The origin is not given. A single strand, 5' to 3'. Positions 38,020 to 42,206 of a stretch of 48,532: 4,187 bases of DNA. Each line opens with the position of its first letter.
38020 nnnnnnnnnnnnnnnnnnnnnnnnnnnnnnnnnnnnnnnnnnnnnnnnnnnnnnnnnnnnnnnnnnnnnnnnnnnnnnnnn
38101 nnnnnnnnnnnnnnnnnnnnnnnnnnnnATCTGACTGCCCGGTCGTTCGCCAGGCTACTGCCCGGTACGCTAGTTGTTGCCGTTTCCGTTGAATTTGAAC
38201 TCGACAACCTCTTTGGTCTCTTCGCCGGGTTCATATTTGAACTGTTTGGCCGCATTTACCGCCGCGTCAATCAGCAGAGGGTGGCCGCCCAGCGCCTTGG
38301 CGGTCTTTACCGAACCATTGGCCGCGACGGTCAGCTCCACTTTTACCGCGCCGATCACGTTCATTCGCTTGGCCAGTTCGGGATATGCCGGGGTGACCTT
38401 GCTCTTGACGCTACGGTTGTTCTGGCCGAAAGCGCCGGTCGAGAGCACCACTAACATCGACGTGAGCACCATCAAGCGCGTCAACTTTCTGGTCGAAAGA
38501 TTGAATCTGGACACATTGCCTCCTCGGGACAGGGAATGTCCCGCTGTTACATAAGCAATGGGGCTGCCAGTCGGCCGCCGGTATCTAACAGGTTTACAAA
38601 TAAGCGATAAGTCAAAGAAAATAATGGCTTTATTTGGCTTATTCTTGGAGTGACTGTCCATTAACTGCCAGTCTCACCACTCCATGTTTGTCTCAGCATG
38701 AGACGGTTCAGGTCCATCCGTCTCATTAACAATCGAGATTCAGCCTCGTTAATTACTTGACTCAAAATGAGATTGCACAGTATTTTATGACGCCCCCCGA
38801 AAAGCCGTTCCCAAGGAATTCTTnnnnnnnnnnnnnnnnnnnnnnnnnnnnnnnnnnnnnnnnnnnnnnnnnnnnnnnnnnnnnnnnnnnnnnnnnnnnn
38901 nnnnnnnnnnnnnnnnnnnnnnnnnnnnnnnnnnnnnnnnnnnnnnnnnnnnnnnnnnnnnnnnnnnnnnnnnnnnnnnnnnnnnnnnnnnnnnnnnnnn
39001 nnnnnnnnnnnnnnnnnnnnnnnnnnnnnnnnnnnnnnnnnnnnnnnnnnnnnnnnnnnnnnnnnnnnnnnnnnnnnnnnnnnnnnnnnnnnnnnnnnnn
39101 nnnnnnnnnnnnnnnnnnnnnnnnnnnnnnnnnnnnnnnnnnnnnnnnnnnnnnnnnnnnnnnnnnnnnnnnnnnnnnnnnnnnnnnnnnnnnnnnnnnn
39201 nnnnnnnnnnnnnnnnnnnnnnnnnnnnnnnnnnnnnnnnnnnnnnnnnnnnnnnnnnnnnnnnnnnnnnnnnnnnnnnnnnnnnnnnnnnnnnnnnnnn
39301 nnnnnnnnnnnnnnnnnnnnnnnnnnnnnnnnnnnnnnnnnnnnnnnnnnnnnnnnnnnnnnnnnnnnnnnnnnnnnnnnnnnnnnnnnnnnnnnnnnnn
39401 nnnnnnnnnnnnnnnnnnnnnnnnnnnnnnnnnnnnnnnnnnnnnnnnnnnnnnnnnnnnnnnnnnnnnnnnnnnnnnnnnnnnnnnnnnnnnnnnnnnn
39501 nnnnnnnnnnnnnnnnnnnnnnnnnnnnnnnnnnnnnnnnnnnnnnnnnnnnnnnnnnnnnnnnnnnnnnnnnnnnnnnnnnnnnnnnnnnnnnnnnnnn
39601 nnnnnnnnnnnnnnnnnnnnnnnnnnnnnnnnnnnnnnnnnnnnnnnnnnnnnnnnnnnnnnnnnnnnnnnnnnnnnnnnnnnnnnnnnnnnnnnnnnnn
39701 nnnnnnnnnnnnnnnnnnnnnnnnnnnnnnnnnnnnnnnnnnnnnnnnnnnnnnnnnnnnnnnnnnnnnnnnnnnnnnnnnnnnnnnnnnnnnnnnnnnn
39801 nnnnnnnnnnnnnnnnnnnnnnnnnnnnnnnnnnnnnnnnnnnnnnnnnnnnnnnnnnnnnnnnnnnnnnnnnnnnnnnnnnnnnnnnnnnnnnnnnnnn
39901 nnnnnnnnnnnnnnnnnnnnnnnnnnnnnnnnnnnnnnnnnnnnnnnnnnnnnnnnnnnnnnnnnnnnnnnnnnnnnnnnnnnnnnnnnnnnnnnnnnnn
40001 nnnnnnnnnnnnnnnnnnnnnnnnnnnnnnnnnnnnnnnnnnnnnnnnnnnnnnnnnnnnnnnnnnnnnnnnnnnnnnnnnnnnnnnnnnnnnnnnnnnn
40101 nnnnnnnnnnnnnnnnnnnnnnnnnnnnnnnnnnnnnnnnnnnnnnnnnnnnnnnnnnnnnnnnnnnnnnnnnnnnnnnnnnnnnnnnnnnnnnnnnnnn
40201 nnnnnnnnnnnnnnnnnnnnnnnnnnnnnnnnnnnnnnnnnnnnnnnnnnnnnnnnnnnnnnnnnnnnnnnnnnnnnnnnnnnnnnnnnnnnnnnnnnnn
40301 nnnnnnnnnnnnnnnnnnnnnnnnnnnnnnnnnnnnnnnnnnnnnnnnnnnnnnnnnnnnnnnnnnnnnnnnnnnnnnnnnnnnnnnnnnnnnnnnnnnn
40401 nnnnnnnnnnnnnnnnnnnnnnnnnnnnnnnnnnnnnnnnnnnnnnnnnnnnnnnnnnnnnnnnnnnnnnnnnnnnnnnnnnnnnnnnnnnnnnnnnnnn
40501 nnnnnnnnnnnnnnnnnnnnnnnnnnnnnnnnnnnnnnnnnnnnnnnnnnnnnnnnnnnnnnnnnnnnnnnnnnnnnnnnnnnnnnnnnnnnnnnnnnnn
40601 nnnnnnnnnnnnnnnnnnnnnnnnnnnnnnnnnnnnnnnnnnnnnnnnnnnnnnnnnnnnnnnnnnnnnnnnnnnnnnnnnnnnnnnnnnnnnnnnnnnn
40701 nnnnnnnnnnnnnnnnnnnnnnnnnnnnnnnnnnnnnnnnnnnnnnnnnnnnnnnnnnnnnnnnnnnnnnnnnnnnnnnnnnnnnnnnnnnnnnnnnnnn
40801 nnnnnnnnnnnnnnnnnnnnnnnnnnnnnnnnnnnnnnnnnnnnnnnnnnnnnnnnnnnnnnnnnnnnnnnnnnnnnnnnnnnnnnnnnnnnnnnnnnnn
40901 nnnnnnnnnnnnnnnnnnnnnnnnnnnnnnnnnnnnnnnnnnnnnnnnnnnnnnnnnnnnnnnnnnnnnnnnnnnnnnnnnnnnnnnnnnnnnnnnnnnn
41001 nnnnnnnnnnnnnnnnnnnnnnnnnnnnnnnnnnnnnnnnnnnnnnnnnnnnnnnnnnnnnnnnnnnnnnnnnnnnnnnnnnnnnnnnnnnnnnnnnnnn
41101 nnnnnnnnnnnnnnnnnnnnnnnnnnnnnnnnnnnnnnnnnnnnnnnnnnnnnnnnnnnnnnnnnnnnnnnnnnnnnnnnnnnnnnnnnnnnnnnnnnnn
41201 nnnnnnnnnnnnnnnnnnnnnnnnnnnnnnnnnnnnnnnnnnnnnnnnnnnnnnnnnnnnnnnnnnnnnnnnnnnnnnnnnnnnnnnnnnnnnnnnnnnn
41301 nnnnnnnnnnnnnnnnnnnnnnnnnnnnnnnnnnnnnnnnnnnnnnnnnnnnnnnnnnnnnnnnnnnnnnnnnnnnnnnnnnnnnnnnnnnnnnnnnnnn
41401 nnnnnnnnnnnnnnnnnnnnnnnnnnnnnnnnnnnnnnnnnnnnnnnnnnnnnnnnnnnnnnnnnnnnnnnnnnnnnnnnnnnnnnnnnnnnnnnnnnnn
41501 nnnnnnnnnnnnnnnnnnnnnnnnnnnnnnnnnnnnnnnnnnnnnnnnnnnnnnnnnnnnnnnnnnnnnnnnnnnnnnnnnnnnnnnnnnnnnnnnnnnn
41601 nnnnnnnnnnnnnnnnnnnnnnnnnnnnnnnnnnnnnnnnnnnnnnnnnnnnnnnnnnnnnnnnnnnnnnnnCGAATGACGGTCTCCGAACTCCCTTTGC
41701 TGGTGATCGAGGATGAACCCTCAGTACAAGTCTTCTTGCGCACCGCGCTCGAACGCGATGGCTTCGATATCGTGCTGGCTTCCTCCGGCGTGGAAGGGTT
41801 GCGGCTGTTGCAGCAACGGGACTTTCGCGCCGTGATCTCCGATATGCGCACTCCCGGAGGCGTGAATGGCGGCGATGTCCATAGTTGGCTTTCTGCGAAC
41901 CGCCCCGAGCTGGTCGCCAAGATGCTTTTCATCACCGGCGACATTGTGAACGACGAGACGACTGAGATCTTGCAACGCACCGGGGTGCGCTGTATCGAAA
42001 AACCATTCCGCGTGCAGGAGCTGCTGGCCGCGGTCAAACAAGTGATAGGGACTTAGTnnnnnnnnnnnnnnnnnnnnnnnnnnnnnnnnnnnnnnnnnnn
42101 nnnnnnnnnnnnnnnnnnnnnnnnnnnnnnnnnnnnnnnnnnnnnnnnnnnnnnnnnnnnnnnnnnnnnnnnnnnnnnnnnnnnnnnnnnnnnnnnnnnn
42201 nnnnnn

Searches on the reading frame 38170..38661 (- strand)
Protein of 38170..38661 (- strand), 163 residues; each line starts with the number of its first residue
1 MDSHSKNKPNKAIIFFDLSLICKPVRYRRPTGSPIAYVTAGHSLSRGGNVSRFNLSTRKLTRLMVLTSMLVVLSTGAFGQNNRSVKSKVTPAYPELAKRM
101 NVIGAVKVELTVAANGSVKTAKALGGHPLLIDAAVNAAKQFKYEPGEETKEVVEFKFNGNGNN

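Call 66: search_protein_families(library=pfam, proteins=[window:38170-38661:-], max_evalue=0.00001)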
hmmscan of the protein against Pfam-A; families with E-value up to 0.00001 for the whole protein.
window:38170-38661:- (163 aa): 1 family
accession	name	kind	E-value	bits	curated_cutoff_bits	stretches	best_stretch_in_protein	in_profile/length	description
PF03544.19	TonB_C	-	9.2e-13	48.9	24.6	1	91-157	3-71/79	Gram-negative bacterial TonB protein C-terminal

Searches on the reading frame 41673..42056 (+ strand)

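Call 4: search_protein_families(library=pfam, proteins=[window:41673-42056:+], max_evalue=1)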
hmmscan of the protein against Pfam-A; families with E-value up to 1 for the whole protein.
window:41673-42056:+ (127 aa): 2 families
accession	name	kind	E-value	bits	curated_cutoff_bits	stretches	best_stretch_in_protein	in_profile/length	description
PF00072.30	Response_reg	-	1.9e-16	60.7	30.2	1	10-122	2-111/111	Response regulator receiver domain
PF23198.2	PDE8A_N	-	0.0065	16.8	29.6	1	9-100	13-107/147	PDE8A-like, N-terminal domain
